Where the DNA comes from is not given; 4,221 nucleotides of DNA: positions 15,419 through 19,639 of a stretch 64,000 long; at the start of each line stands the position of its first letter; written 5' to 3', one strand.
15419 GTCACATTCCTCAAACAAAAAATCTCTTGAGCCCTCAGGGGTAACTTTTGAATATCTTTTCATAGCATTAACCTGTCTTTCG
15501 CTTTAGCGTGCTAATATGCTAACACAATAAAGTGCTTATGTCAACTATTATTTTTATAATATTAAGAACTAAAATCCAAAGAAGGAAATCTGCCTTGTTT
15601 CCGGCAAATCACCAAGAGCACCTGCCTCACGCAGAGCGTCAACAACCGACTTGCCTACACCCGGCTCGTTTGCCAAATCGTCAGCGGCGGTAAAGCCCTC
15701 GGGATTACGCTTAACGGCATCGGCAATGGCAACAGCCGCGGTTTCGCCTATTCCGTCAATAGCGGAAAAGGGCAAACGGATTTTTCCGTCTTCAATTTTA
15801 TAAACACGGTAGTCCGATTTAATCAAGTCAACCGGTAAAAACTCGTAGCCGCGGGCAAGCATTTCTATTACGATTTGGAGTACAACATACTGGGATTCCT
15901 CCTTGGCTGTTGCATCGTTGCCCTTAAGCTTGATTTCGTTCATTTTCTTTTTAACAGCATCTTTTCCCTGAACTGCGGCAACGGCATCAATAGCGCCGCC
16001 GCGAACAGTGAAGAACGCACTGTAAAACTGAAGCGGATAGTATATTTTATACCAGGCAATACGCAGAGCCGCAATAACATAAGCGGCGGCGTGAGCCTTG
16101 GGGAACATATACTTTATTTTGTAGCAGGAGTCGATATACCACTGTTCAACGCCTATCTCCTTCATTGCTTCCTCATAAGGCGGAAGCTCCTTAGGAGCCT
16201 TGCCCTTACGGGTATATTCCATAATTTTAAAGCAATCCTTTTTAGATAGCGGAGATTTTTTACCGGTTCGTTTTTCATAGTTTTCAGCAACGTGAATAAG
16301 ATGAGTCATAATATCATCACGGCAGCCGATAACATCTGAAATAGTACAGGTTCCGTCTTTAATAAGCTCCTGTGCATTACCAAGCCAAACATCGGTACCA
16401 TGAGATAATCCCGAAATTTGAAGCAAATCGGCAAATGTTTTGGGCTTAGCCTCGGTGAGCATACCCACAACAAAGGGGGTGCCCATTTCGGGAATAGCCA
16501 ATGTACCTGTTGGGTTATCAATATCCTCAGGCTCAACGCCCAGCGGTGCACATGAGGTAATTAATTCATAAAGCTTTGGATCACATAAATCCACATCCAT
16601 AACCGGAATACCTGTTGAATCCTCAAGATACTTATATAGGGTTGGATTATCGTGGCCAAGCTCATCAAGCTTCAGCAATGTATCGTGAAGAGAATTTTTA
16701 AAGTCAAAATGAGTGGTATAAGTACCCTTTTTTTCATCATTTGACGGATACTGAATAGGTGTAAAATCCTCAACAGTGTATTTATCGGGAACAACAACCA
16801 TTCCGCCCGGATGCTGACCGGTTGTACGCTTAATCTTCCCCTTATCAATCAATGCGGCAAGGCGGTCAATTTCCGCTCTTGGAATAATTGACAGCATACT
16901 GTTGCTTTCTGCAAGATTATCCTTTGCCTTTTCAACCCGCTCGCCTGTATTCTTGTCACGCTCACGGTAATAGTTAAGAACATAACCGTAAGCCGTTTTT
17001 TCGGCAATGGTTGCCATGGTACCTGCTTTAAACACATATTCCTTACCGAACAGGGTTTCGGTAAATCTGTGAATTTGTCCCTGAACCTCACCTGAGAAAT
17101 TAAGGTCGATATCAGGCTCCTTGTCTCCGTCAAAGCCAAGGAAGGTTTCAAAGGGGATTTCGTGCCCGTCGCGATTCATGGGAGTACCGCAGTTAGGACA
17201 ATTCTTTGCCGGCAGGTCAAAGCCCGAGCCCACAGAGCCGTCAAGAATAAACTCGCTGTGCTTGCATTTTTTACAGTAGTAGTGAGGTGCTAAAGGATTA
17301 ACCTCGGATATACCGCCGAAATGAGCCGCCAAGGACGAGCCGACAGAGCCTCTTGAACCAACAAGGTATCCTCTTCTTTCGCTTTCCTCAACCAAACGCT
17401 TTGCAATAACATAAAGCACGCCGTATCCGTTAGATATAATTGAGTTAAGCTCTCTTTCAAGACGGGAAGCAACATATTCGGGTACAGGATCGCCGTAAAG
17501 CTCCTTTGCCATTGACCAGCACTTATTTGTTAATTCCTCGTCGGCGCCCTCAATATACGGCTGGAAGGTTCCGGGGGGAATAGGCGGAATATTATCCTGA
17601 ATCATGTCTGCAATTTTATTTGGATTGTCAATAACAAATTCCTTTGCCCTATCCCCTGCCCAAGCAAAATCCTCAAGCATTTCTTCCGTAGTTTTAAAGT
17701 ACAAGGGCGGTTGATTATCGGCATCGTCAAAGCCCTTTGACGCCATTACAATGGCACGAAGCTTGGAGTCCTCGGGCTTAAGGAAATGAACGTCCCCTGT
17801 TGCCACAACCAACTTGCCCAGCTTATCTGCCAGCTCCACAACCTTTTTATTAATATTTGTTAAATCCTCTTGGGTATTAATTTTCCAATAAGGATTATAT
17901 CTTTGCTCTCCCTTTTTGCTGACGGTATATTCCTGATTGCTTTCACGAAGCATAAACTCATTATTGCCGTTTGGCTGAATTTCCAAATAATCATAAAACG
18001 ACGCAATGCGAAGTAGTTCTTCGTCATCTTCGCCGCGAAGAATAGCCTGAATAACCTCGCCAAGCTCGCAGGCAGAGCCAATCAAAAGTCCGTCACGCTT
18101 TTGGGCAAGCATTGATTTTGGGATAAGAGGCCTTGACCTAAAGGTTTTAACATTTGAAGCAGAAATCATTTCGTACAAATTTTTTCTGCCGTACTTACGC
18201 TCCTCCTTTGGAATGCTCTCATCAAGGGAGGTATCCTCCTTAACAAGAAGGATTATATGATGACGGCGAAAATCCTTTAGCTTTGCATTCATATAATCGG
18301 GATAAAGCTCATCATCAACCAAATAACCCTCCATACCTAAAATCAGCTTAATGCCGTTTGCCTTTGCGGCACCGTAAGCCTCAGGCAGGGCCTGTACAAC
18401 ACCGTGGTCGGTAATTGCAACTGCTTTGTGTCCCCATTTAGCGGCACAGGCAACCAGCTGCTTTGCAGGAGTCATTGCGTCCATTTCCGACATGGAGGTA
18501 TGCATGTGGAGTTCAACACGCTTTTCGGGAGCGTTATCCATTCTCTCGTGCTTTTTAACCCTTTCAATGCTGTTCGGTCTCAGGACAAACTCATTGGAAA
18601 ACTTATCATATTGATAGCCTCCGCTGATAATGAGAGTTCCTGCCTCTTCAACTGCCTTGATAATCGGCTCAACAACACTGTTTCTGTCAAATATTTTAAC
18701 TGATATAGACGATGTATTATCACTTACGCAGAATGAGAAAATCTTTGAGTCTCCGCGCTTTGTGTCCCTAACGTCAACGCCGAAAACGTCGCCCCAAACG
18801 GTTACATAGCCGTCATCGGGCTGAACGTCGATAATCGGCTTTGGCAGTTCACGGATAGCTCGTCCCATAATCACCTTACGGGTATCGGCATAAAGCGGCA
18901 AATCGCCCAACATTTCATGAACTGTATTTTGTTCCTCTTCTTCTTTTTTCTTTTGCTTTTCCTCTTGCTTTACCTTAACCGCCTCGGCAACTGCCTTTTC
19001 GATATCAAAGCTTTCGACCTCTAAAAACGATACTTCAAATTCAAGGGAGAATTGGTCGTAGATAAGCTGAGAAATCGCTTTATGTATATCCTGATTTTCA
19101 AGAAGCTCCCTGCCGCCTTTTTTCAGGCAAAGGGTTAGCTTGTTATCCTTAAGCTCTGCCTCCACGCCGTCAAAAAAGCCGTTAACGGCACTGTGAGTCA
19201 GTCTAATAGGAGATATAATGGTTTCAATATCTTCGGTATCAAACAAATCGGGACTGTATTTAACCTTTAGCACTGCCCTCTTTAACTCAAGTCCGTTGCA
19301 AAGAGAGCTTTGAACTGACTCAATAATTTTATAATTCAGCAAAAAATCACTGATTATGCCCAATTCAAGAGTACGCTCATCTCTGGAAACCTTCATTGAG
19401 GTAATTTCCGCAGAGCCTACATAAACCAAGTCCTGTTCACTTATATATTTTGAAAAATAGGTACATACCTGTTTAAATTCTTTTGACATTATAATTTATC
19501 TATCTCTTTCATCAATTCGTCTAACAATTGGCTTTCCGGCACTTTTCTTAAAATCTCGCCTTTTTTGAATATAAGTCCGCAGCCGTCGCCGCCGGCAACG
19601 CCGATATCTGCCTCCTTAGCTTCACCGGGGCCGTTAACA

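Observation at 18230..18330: PolC without its proofreading exonuclease domain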

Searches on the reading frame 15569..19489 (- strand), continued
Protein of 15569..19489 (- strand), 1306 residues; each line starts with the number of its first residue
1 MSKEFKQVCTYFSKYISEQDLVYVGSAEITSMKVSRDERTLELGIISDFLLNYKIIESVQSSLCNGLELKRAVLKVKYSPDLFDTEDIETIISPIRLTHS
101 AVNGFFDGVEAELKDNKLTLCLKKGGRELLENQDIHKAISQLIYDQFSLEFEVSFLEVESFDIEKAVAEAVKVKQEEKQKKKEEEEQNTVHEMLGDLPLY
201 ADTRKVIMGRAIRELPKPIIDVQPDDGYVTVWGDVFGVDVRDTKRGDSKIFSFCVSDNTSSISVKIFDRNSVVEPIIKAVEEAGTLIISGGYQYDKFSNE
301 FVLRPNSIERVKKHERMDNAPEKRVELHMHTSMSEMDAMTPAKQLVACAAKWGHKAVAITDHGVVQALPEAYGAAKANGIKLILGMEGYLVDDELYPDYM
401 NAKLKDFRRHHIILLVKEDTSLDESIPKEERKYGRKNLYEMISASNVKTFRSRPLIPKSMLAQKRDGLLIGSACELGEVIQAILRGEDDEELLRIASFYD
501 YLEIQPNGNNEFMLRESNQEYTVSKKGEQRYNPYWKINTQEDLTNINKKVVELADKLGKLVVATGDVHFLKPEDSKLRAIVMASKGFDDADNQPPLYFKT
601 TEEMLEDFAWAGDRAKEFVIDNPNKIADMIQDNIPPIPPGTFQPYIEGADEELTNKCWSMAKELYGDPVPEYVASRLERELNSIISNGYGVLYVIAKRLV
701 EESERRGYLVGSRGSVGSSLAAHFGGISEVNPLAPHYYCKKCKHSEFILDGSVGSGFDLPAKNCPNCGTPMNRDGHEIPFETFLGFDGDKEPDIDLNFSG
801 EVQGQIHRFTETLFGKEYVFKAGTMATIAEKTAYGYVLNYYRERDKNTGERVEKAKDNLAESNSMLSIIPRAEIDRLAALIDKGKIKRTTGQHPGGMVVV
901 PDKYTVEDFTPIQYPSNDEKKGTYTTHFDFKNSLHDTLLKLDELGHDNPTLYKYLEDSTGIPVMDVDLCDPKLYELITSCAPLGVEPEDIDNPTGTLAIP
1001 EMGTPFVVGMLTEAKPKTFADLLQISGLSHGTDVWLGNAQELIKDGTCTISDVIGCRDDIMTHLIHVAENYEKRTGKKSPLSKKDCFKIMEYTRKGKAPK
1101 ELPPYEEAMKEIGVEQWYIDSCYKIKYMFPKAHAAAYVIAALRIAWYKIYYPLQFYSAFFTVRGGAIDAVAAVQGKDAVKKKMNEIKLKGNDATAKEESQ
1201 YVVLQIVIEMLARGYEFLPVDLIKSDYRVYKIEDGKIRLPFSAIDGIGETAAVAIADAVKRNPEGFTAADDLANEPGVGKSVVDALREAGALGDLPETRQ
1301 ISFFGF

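Call 27: search_protein_representatives(protein=window:15572-19171:-)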
Query: 1200 residues. Proteins with E-value up to 0.001 (for the whole library): 13819; up to 1e-10: 6978; up to 1e-30: 1686. The best 150 are listed.
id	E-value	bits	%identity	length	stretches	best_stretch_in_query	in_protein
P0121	0.0e+00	1124.9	51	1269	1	5-1198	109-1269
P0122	0.0e+00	1115.2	52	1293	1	2-1198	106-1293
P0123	0.0e+00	1113.7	51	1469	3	324-1198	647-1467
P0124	0.0e+00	1111.6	54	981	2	435-1111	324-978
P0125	0.0e+00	1042.6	53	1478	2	327-1198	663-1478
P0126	0.0e+00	1041.9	50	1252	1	60-1197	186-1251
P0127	0.0e+00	1031.8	49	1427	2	324-1198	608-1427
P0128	0.0e+00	1022.8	61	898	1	327-1198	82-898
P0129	8.5e-299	1010.7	51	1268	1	98-1199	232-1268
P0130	1.5e-293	993.3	48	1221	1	11-1199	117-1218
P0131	2.2e-290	982.8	47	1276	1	1-1198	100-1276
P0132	3.8e-289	978.7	52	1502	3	326-1198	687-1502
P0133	3.4e-288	975.5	48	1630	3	326-1199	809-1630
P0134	4.0e-287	972.0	51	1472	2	327-1198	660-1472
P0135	1.7e-284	963.3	49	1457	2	326-1199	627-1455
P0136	8.9e-280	947.7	48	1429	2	325-1197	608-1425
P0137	9.0e-279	944.3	48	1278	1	91-1199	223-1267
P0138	6.8e-278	941.4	48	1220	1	98-1198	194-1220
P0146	4.3e-266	902.4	50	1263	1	144-1198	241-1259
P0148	7.6e-264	894.9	47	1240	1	95-1198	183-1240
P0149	1.7e-262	890.5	46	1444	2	326-1198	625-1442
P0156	1.1e-253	861.2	45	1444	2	324-1197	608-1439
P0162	1.9e-248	843.9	46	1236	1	100-1198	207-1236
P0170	5.3e-238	809.3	47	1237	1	133-1198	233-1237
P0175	8.9e-237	805.3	45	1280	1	109-1198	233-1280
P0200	1.3e-226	771.6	43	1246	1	64-1198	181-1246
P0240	5.4e-208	710.0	42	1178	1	124-1191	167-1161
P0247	2.6e-206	704.3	41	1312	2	327-1198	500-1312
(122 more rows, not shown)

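Call 40: list_cluster_members(proteins=[P0121, P0122, P0131, P0126, P0129, P0130, P0137, P0138, P0146, P0148])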
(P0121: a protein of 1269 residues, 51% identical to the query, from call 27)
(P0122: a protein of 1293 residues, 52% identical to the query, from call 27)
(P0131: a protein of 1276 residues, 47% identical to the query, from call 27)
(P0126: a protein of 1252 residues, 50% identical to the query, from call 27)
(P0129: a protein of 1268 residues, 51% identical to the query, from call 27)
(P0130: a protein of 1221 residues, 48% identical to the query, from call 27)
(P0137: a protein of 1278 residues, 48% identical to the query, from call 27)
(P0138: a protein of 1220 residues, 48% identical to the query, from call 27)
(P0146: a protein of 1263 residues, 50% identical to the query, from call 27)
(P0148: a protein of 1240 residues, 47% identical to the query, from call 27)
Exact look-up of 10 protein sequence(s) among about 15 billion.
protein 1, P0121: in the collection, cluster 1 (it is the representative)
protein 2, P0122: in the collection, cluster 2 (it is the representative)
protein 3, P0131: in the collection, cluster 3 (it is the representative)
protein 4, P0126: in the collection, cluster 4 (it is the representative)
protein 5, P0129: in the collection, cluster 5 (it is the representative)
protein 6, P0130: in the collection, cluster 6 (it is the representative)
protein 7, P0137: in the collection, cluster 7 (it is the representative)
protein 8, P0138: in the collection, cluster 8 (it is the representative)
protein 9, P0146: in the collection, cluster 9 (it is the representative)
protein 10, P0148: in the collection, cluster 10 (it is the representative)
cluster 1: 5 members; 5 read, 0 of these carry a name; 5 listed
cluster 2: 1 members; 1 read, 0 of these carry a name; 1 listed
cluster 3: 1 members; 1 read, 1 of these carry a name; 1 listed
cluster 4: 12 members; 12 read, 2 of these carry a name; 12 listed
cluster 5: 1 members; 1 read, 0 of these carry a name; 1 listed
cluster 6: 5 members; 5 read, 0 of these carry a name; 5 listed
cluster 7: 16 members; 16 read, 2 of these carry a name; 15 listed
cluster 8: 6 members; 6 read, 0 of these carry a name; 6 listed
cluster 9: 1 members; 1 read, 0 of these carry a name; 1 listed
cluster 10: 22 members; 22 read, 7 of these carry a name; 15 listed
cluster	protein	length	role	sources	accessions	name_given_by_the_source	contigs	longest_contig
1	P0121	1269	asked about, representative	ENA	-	-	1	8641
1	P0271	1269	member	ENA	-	-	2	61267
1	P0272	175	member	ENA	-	-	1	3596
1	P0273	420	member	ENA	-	-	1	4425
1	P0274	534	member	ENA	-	-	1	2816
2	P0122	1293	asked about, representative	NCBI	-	-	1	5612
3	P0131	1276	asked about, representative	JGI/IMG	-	DNA polymerase III alpha chain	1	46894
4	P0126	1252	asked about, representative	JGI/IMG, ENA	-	-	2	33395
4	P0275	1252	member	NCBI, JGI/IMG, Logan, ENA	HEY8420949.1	MAG TPA: PolC-type DNA polymerase III [Thermoclostridium sp.]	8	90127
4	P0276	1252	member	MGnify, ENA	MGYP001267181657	FL=1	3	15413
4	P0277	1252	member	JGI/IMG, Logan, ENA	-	-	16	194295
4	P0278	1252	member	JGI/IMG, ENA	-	-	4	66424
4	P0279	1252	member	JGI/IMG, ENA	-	-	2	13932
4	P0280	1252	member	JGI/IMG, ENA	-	-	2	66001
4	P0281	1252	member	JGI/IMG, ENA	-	-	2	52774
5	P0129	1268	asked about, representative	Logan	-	-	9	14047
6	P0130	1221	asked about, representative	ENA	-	-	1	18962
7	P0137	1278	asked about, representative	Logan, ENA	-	-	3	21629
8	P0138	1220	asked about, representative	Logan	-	-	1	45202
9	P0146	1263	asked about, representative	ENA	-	-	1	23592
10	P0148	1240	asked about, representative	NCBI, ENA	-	-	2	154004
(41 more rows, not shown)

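Call 59: find_encoding_contigs(protein=window:15569-19489:-, flank=1000, max_places=4)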
Protein window:15569-19489:- (1306 aa): no gene with exactly this product is on record in the collection.
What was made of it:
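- Tried and rejected: An exact-sequence look-up of the window's PolC found nothing (call 59).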

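Call 67: list_cluster_members(proteins=[P0127, P0123, P0125, P0132, P0136, P0240, P0162, P0170, P0175, P0200])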
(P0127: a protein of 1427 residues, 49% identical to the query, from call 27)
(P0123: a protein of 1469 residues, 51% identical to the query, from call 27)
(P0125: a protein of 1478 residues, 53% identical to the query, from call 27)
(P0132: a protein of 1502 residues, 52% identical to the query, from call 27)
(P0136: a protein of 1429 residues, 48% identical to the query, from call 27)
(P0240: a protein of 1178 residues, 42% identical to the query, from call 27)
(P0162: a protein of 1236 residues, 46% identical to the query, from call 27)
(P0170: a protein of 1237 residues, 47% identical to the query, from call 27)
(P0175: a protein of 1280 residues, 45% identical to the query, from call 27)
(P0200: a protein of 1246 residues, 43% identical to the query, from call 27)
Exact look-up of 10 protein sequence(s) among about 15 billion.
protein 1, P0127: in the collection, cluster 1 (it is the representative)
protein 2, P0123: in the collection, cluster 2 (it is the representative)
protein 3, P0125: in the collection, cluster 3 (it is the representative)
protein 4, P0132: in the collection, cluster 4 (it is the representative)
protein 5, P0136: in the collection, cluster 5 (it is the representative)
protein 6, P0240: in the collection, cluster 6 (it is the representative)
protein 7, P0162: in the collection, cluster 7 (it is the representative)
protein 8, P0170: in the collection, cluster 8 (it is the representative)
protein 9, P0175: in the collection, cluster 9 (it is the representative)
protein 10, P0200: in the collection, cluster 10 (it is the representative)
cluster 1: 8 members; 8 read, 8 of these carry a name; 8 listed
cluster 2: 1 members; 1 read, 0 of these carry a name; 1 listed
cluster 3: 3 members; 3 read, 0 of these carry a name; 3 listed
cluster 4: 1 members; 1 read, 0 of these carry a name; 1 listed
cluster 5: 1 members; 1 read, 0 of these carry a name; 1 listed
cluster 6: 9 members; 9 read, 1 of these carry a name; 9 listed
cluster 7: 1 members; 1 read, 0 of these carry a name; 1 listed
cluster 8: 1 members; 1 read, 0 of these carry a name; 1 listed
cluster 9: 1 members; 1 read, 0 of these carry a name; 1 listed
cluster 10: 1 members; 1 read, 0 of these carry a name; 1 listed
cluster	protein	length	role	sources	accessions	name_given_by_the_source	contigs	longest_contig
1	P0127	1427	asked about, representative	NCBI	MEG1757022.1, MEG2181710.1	MAG: PolC-type DNA polymerase III [Oscillospiraceae bacterium]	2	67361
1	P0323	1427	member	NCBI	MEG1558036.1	MAG: PolC-type DNA polymerase III [Oscillospiraceae bacterium]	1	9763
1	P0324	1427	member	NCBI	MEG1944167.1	MAG: PolC-type DNA polymerase III [Oscillospiraceae bacterium]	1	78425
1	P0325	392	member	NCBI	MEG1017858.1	MAG: PolC-type DNA polymerase III, partial [Oscillospiraceae bacterium]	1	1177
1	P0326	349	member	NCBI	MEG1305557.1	MAG: PolC-type DNA polymerase III, partial [Oscillospiraceae bacterium]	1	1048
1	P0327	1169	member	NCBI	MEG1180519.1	MAG: PolC-type DNA polymerase III, partial [Oscillospiraceae bacterium]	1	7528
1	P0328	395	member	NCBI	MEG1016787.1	MAG: PHP domain-containing protein, partial [Oscillospiraceae bacterium]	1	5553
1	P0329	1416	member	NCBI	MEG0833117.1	MAG: PolC-type DNA polymerase III [Oscillospiraceae bacterium]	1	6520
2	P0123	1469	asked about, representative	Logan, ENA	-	-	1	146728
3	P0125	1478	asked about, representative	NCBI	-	-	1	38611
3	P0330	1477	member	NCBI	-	-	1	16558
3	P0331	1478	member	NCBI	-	-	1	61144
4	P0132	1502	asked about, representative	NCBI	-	-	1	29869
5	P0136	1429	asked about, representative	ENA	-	-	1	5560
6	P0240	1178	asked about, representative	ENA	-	-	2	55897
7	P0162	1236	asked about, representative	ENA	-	-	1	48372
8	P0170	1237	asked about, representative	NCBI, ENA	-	-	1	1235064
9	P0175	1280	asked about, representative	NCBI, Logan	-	-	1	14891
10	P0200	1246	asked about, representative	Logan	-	-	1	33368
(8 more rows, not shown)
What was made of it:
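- Closest known: Exo-less PolC variants of Clostridia and Negativicutes. Different: A different lineage: the E. coprostanoligenes group, whose nearest exo-containing relative is annotated as an Oscillospiraceae bacterium (call 67).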

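Call 68: find_encoding_contigs(protein=P0240, flank=8000, max_places=3)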
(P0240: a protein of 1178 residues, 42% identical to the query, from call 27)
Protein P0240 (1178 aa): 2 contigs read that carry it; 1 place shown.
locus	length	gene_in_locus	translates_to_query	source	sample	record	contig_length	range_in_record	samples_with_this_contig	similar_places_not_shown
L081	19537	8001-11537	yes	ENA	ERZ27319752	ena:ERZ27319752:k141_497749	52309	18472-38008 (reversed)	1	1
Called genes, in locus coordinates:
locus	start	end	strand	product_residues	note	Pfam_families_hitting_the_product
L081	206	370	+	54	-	-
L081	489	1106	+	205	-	PF00376:MerR, PF12728:HTH_17 (faint), PF13411:MerR_1, PF00239:Resolvase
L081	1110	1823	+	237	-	-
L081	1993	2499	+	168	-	PF07282:Cas12f1-like_TNB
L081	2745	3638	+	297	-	PF00226:DnaJ, PF01556:DnaJ_C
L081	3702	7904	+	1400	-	PF12836:HHH_3 (faint), PF02811:PHP, PF00929:RNase_T, PF16473:Rv2179c-like (weak), PF07733:DNA_pol3_alpha, PF17657:DNA_pol3_finger, PF14579:HHH_6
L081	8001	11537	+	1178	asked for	PF01336:tRNA_anti-codon (weak), PF02811:PHP, PF12836:HHH_3 (faint), PF07733:DNA_pol3_alpha, PF17657:DNA_pol3_finger, PF14579:HHH_6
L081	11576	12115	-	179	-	PF00226:DnaJ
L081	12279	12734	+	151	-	-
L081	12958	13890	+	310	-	-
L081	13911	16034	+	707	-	-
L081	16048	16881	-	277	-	-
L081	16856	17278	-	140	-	-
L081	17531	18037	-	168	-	PF07282:Cas12f1-like_TNB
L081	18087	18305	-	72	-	-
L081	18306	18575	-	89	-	-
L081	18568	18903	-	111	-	-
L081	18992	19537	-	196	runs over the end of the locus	-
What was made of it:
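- The one exo-less PolC with a degenerate PHP site (P0240) lies directly downstream of a canonical 1400-aa PolC that has an RNase_T domain (call 68). Tandem PolC pairs with an exo-less second copy do exist (L081, call 68).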

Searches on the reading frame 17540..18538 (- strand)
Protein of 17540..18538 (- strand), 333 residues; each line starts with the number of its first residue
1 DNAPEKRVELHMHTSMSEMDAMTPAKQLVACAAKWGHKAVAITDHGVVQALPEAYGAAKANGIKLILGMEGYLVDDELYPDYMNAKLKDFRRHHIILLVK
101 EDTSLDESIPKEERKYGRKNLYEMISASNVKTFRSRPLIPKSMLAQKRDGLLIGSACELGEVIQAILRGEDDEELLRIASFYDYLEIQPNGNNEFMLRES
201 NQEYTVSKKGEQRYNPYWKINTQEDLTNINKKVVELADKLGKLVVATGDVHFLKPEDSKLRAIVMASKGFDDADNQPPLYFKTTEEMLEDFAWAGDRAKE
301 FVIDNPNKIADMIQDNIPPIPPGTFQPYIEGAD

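Call 46: predict_structure(alignment_id=A1)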
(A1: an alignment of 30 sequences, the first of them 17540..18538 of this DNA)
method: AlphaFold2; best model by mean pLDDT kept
length: 333 residues; sequences in the alignment: 30
mean_pLDDT: 85.3   pTM: 0.86
mean pLDDT of the five models: 85.3, 80.2, 78.9, 77.0, 76.9
residues with pLDDT >= 90: 160; 70-90: 129; 50-70: 40; < 50: 4
segments of 3 or more residues with pLDDT < 50: 330-333
pLDDT, mean of each block of 10 residues (from residue 1): 85 79 90 93 76 91 91 93 88 92 90 90 79 78 94 88 92 97 91 64 76 79 89 97 89 83 76 73 90 95 96 84 59 39
secondary structure, 60 per line:
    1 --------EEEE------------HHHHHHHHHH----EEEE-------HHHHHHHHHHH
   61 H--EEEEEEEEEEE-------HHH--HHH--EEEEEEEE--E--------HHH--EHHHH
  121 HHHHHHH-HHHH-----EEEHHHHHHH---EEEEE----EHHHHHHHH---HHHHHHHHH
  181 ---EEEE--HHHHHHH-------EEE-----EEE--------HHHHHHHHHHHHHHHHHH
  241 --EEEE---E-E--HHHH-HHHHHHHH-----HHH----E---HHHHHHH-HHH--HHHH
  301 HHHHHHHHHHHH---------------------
elements in order: E9-12 H25-34 E39-42 H50-61 E64-74 E92-99 H117-127 H129-132 E138-140 H141-147 E151-155 H161-168 H172-180 E184-187 H190-196 E204-206 E212-214 H223-240 E243-246 H255-258 H260-267 H284-290 H297-312
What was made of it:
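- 18260..18313 (-): 18-residue linker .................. (aa 393-410), in the place of the DnaQ-like exonuclease insert of about 200 aa. The model is confident here (call 46).
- On PHP-type proofreading exonuclease (as in Mtb and Thermus DnaE1): AlphaFold model with pLDDT 85.3 (call 46).
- The AlphaFold model of aa 318-650 has pLDDT 85.3 and pTM 0.86, with a well-ordered linker (call 46).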

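Call 49: fold_search(model_id=the predicted structure, library=pdb)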
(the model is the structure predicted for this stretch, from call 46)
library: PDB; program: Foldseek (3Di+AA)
matches with E <= 10: 1357; with E <= 0.001: 35
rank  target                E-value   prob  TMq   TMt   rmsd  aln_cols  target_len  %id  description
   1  3f2c_A                2.1e-25  1.00  0.72  0.25   5.2       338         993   40  DNA Polymerase PolC from Geobacillus kaustophilus complex with DNA, dGTP and Mn (released 2009-01-20)
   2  3f2b_A                4.3e-25  1.00  0.72  0.25   5.2       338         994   40  DNA Polymerase PolC from Geobacillus kaustophilus complex with DNA, dGTP, Mg and Zn (released 2009-01-20)
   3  9qrl_A                5.5e-23  1.00  0.77  0.24   5.8       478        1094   26  DNA polymerase with inhibitor #2 (released 2025-09-24)
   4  9qpc_A                2.0e-22  1.00  0.77  0.22   6.1       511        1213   25  DNA polymerase with inhibitor (released 2025-09-24)
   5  9qrn_A                2.4e-22  1.00  0.77  0.24   3.9       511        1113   25  DNA polymerase without DNA or inhibitor (released 2025-09-24)
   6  2hqa                  8.3e-17  1.00  0.67  0.26   3.1       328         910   25  Crystal structure of the catalytic alpha subunit of E. Coli replicative DNA polymerase III (released 2006-09-19)
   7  4jom                  1.5e-16  1.00  0.67  0.26   3.2       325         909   26  Structure of E. coli Pol III 3mPHP mutant (released 2013-05-29)
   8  7pu7_A                2.8e-16  1.00  0.67  0.22   3.7       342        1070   19  DNA polymerase from M. tuberculosis (released 2022-02-23)
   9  5fkw_A                4.9e-16  1.00  0.65  0.24   4.7       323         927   25  cryo-EM structure of the E. coli replicative DNA polymerase complex bound to DNA (DNA polymerase III alpha, beta, epsi (released 2015-11-25)
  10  2hnh                  6.6e-16  1.00  0.67  0.26   3.1       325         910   26  Crystal structure of the catalytic alpha subunit of E. coli replicative DNA polymerase III (released 2006-09-19)
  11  4iqj_C                1.6e-15  1.00  0.64  0.19   5.1       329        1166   24  Structure of PolIIIalpha-Tauc-DNA complex suggests an atomic model of the replisome (released 2013-03-13)
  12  4gx8_B                3.9e-15  1.00  0.63  0.67   4.0       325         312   25  Crystal structure of a DNA polymerase III alpha-epsilon chimera (released 2013-04-03)
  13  5fkv_A                4.7e-15  1.00  0.67  0.21   3.2       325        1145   25  cryo-EM structure of the E. coli replicative DNA polymerase complex bound to DNA (DNA polymerase III alpha, beta, epsi (released 2015-11-25)
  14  3e0d_A                7.7e-15  1.00  0.66  0.21   3.5       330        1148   24  Insights into the Replisome from the Crystral Structure of the Ternary Complex of the Eubacterial DNA Polymerase III a (released 2008-09-23)
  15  4iqj_A                8.2e-15  1.00  0.64  0.20   4.9       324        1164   26  Structure of PolIIIalpha-Tauc-DNA complex suggests an atomic model of the replisome (released 2013-03-13)
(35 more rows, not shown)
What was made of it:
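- On PHP-type proofreading exonuclease (as in Mtb and Thermus DnaE1): Foldseek matches PolC and DnaE PHP domains at E<=1e-13 (call 49).
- Closest known: PHP-proofreading DnaE1. Same: Structural match with TM-score about 0.65-0.67, normalised to the query (call 49).
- It matches PolC and DnaE PHP domains (call 49).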
